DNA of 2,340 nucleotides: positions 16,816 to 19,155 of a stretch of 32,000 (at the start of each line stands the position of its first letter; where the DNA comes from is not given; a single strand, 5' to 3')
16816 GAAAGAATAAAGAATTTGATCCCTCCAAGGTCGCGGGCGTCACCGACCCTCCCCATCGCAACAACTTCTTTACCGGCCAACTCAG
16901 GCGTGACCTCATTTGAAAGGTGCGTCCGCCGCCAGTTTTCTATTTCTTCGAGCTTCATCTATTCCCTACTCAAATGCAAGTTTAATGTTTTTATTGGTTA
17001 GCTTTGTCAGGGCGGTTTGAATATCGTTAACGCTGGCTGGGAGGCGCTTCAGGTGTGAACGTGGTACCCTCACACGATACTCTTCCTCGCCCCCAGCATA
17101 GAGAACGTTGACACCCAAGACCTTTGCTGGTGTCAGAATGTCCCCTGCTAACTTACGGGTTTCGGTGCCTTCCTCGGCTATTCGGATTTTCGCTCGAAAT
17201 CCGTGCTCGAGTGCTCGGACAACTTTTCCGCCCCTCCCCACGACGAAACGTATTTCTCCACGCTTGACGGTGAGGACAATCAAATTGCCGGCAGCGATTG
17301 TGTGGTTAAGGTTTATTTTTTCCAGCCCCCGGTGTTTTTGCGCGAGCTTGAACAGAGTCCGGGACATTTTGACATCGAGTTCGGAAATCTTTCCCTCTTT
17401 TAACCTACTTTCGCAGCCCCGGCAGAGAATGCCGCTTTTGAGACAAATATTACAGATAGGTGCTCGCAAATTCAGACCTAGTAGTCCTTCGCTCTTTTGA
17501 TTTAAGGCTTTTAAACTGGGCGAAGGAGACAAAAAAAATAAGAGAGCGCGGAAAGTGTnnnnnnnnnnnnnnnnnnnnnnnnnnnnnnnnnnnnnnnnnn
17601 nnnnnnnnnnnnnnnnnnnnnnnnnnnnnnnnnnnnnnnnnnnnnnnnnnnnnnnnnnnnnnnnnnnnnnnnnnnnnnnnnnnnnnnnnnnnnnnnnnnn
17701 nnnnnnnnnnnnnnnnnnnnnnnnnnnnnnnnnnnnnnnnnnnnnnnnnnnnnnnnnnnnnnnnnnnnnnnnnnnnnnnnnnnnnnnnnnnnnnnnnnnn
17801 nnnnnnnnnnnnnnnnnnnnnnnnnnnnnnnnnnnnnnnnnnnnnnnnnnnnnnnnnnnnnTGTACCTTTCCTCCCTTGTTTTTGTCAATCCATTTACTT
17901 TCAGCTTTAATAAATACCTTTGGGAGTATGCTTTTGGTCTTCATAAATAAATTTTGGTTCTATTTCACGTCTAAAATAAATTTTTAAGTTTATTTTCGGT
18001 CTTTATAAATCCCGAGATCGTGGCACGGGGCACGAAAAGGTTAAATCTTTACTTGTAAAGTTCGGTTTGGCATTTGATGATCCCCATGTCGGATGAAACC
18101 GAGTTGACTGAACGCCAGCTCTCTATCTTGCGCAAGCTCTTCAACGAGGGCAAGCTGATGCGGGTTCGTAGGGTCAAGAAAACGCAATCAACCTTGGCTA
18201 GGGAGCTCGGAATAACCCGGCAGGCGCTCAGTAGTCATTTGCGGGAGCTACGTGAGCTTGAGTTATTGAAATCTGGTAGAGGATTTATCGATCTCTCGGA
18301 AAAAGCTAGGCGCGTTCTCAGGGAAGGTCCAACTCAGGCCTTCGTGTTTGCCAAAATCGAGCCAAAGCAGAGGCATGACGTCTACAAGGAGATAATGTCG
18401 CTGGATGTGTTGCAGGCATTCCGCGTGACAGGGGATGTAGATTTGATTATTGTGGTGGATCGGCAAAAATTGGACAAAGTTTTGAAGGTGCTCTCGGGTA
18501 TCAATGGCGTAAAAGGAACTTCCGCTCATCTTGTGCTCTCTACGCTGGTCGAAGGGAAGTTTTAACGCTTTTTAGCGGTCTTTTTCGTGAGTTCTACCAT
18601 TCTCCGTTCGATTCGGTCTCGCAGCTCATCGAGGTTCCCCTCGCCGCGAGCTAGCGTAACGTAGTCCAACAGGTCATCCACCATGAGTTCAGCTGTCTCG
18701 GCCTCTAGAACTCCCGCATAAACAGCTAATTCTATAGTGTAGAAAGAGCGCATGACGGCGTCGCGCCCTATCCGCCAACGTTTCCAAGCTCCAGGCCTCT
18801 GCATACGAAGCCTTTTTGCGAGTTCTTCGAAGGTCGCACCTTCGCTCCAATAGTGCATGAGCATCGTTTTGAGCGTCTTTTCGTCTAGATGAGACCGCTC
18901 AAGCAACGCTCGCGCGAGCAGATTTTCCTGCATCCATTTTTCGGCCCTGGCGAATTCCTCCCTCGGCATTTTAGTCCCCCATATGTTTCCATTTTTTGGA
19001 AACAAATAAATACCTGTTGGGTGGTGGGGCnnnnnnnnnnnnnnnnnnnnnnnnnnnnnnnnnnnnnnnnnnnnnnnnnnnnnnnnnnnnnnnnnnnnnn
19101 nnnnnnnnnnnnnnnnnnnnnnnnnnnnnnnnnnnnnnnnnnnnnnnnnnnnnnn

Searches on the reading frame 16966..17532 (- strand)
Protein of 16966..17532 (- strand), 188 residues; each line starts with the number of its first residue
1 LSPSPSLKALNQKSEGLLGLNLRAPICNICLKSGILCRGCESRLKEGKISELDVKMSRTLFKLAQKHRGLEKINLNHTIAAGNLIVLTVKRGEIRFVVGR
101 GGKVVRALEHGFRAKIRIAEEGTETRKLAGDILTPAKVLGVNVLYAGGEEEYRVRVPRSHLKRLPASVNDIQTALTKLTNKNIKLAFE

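Call 22: search_protein_families(library=pfam, proteins=[window:16966-17532:-], max_evalue=1)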
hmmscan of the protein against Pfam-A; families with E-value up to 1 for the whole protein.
window:16966-17532:- (188 aa): 3 families
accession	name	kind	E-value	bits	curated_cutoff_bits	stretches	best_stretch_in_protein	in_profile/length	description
PF13184.12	KH_5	-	5.3e-06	26.9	27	1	81-143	1-69/69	NusA-like KH domain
PF00013.35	KH_1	-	0.00019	21.5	21.5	1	86-122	3-40/66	KH domain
PF07650.23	KH_2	-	0.011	15.9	22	1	83-119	25-61/78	KH domain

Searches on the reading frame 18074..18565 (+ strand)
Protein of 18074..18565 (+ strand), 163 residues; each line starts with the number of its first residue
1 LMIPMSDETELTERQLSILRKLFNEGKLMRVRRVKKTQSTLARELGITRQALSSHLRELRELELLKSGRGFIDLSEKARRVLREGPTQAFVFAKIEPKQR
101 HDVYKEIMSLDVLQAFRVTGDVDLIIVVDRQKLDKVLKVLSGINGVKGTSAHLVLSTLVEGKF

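Call 7: search_protein_families(library=pfam, proteins=[window:18074-18565:+], max_evalue=0.1)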
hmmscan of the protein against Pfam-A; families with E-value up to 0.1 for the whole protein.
window:18074-18565:+ (163 aa): 18 families
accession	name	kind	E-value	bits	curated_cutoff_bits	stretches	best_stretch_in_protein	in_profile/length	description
PF01037.27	AsnC_trans_reg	-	8.6e-08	32.4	25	1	94-157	4-73/73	Lrp/AsnC ligand binding domain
PF04967.18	HTH_10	-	1.2e-05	25.5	23.1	1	11-58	1-46/53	HTH DNA binding domain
PF12840.13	HTH_20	-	2.4e-05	24.6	27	1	37-66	20-49/51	Helix-turn-helix domain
PF12802.13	MarR_2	-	2.5e-05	24.8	27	1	34-66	17-51/61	MarR family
PF13545.12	HTH_Crp_2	-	6.5e-05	23.3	27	1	33-73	20-60/70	Crp-like helix-turn-helix domain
PF01022.26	HTH_5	-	0.00018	21.8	22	1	35-66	15-46/47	Bacterial regulatory protein, arsR family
PF13412.12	HTH_24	-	0.0012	18.8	21.9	1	37-65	19-47/48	Winged helix-turn-helix DNA-binding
PF01047.28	MarR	-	0.0022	18.3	24.6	1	11-66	1-48/59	MarR family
PF08279.18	HTH_11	-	0.0059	16.9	25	1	37-62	17-42/55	HTH domain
PF01381.28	HTH_3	-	0.017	15.6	23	1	33-53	7-27/55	Helix-turn-helix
PF13730.12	HTH_36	-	0.021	15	25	1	37-65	27-55/55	Helix-turn-helix domain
PF04545.22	Sigma70_r4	-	0.025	14.5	24.1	1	10-57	4-42/50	Sigma-70, region 4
PF14394.12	DUF4423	-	0.032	14.5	30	1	27-69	28-70/165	Domain of unknown function (DUF4423)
PF13518.12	HTH_28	-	0.041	14.4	25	0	37-69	14-48/52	Helix-turn-helix domain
PF15943.11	YdaS_toxin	-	0.041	14.2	30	1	38-57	11-30/65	Bacterial toxin YdaS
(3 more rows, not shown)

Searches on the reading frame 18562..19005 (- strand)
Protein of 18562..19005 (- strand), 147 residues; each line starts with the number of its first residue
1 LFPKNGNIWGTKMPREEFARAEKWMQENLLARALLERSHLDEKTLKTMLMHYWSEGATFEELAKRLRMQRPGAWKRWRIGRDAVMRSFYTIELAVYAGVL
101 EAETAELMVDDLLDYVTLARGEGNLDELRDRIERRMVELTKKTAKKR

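Call 7: search_protein_families(library=pfam, proteins=[window:18562-19005:-], max_evalue=0.1)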
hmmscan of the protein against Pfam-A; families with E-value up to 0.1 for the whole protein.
window:18562-19005:- (147 aa): 0 families

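Call 8: search_protein_families(library=padloc, proteins=[window:18562-19005:-], max_evalue=0.1)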
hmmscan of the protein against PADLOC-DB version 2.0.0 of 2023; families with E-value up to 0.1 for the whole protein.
window:18562-19005:- (147 aa): 0 families

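Call 22: search_protein_families(library=pfam, proteins=[window:18562-19005:-], max_evalue=1)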
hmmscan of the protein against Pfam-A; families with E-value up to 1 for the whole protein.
window:18562-19005:- (147 aa): 2 families
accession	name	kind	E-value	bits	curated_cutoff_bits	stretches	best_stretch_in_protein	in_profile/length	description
PF10505.14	NARG2_C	-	0.15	12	30.8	1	22-63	71-112/211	NMDA receptor-regulated gene protein 2 C-terminus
PF02209.24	VHP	-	0.16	12.4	27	1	12-29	12-29/36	Villin headpiece domain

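Call 27: find_homologous_proteins(query=window:18562-19005:-)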
Query window:18562-19005:- (147 aa): 137 proteins with E <= 0.001 among 237 candidates; the best 120 are listed.
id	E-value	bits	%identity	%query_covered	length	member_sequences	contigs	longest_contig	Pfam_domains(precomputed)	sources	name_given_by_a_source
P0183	9.3e-78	277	96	92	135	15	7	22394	-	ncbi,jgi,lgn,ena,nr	ncbi:MAG: hypothetical protein OEX16_05425 [Hadesarchaea archaeon]|nr:hypothetical protein [Hadesarc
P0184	7.6e-77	274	94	92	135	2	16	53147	-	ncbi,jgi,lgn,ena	ncbi:hypothetical protein ES703_05910 [subsurface metagenome]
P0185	8.1e-77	274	93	92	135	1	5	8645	-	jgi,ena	-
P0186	4.3e-76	271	93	92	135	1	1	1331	-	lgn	-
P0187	1.8e-75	269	93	92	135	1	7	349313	-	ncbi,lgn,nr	ncbi:hypothetical protein ES706_00118 [subsurface metagenome]|nr:hypothetical protein [Hadesarchaea 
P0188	5.4e-74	264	92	92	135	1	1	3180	-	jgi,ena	-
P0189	2.4e-73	262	90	92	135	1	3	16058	-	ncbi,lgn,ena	-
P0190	1.1e-72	260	90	92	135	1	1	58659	-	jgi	jgi:hypothetical protein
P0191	2.3e-68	246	81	92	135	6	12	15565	-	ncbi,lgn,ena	-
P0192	3.5e-68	246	82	92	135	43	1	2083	-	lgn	-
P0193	6.5e-68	245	82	92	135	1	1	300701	-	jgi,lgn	jgi:hypothetical protein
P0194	7.1e-68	245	82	92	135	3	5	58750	-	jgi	jgi:hypothetical protein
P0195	3.7e-67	242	80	93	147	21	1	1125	-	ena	-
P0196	6.2e-67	242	80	91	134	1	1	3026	-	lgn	-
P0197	6.8e-67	241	80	93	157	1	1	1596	-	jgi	-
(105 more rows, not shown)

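Call 33: search_protein_families(library=ncbifam, proteins=[window:18562-18969:-], max_evalue=0.1)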
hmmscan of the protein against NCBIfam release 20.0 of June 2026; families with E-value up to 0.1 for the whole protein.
window:18562-18969:- (135 aa): 0 families

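Call 34: search_protein_families(library=phrogs, proteins=[window:18562-18969:-], max_evalue=0.01)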
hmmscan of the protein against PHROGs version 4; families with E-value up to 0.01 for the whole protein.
window:18562-18969:- (135 aa): 0 families

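Call 38: predict_structure(alignment_id=A3)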
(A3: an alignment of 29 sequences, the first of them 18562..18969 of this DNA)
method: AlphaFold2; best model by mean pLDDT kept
length: 135 residues; sequences in the alignment: 29
mean_pLDDT: 77.9   pTM: 0.54
mean pLDDT of the five models: 77.9, 75.0, 73.8, 68.4, 61.9
residues with pLDDT >= 90: 0; 70-90: 118; 50-70: 16; < 50: 1
segments of 3 or more residues with pLDDT < 50: none
pLDDT, mean of each block of 10 residues (from residue 1): 76 83 81 87 83 79 80 75 79 79 71 74 75 60
secondary structure, 60 per line:
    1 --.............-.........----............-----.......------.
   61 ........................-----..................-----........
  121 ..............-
elements in order: H3-15 H17-25 H30-41 H47-53 H60-84 H90-107 H113-134

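Call 44: fold_search(model_id=the predicted structure, library=pdb)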
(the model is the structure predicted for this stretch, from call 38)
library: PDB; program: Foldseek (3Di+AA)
matches with E <= 10: 70; with E <= 0.001: 0
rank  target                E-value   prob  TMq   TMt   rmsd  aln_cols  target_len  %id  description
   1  1s7o_A                1.2e+00  0.12  0.21  0.25  12.4       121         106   16  Crystal structure of putative DNA binding protein SP_1288 from Streptococcus pygenes (released 2004-06-29)
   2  3eco_A                2.4e+00  0.09  0.25  0.25  13.8       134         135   13  Crystal structure of MepR, a transcription regulator of the Staphylococcus aureus multidrug efflux pump MepA (released 2009-02-10)
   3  6c28_C                2.5e+00  0.11  0.27  0.27  13.6       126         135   20  Transcriptional repressor, CouR, bound to p-coumaroyl-CoA (released 2018-05-30)
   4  4l9n_A                2.8e+00  0.09  0.24  0.24  13.2       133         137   14  Crystal structure of MepR A103V mutant from multidrug resistant S. aureus clinical isolate (released 2013-09-11)
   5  3deu_A                2.8e+00  0.07  0.23  0.23  19.0       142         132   15  Crystal structure of transcription regulatory protein slyA from Salmonella typhimurium in complex with salicylate liga (released 2008-06-24)
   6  6c9t_A                3.2e+00  0.09  0.27  0.28  14.7       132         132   20  Transcriptional repressor, CouR (released 2018-05-30)
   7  7ab3_D                3.4e+00  0.08  0.17  0.27  10.4        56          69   16  Crystal structure of the Escherichia coli toxin-antitoxin system HipBST (HipT S57A) (released 2022-01-12)
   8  7bzc                  3.4e+00  0.04  0.15  0.06  14.0       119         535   14  Crystal structure of plant sesterterpene synthase AtTPS18 complexed with farnesyl thiolodiphosphate (FSPP) (released 2020-09-23)
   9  5h6i_A                3.6e+00  0.06  0.23  0.16  12.4       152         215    8  Crystal Structure of GBS CAMP Factor (released 2017-11-22)
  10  2ynq_A                3.8e+00  0.08  0.27  0.25  14.4       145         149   14  Crystal Structure of Geobacillus thermodenitrificans EssB extracellular fragment (released 2012-12-05)
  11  4zq8_A                3.8e+00  0.04  0.18  0.09  16.6       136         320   20  Crystal structure of a terpene synthase from Streptomyces lydicus, target EFI-540129 (released 2015-07-08)
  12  7ab3_A                4.0e+00  0.07  0.16  0.26  10.3        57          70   18  Crystal structure of the Escherichia coli toxin-antitoxin system HipBST (HipT S57A) (released 2022-01-12)
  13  5clv_I                4.3e+00  0.11  0.20  0.38   6.3        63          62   11  Crystal Structure of KorA-operator DNA complex (KorA-OA) (released 2016-04-06)
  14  8s0b_F                4.3e+00  0.07  0.28  0.23  13.9       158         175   10  H. sapiens MCM bound to double stranded DNA and ORC6 as part of the MCM-ORC complex (released 2024-10-02)
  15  5clv_J                4.5e+00  0.10  0.21  0.37   6.4        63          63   11  Crystal Structure of KorA-operator DNA complex (KorA-OA) (released 2016-04-06)
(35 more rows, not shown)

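Call 61: search_solved_structures(query=A3, max_evalue=10)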
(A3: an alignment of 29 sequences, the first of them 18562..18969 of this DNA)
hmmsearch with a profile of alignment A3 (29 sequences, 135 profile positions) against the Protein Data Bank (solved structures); distinct sequences matched with E-value up to 10: 1.
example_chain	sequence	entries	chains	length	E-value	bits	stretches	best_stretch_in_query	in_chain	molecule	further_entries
3c6k_A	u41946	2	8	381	0.34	13.8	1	95-131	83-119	Spermine synthase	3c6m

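Call 65: fold_search(model_id=the predicted structure, library=viral)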
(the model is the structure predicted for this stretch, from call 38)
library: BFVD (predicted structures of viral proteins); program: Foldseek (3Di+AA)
matches with E <= 10: 132; with E <= 0.001: 0
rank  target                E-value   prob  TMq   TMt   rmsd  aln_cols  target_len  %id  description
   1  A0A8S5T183            9.1e-01  0.08  0.20  0.17  15.5       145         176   12  DNA-packaging protein small subunit [Myoviridae sp. ctp4Q36]
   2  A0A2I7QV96            9.7e-01  0.38  0.29  0.44   8.0        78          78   14  (no name in the UniProt tables at hand)
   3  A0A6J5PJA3            9.7e-01  0.08  0.19  0.11  15.9       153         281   15  Helix-turn-helix domain containing protein [uncultured Caudovirales phage]
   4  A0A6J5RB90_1          1.4e+00  0.15  0.24  0.05  13.4        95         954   14  Large polyvalent protein associated domain-containing protein [uncultured Caudovirales phage]
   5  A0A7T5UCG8            1.6e+00  0.09  0.21  0.25  13.8       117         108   22  (no name in the UniProt tables at hand)
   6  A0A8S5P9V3            1.7e+00  0.05  0.17  0.11  17.9       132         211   14  Structural protein [Siphoviridae sp. ct2kB26]
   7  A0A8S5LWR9            1.9e+00  0.08  0.20  0.14  21.9       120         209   11  SOS-response transcriptional repressor [Siphoviridae sp. ct3pR10]
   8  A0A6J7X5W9            2.0e+00  0.21  0.24  0.06   5.9        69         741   10  DNA primase/polymerase bifunctional N-terminal domain-containing protein [uncultured Caudovirales phage]
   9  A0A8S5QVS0            2.0e+00  0.15  0.30  0.20   9.7       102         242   15  Uncharacterized protein [Myoviridae sp. ctTK08]
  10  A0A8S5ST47            2.0e+00  0.08  0.19  0.14  20.6       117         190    8  Helix-turn-helix XRE-family like protein [Phage sp. ctcqm2]
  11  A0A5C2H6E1            2.5e+00  0.13  0.25  0.36   9.7        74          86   12  DnaJ domain protein [Enterococcus phage PEf771]
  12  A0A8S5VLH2            2.5e+00  0.10  0.24  0.32  13.1       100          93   16  (no name in the UniProt tables at hand)
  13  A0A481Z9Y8            2.6e+00  0.05  0.21  0.18  16.5       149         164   13  Uncharacterized protein [Pithovirus LCPAC304]
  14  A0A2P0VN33            2.8e+00  0.08  0.29  0.25  14.5       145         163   14  Uncharacterized protein [Tetraselmis virus 1]
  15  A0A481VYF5            3.0e+00  0.06  0.20  0.11  12.9       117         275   12  (no name in the UniProt tables at hand)
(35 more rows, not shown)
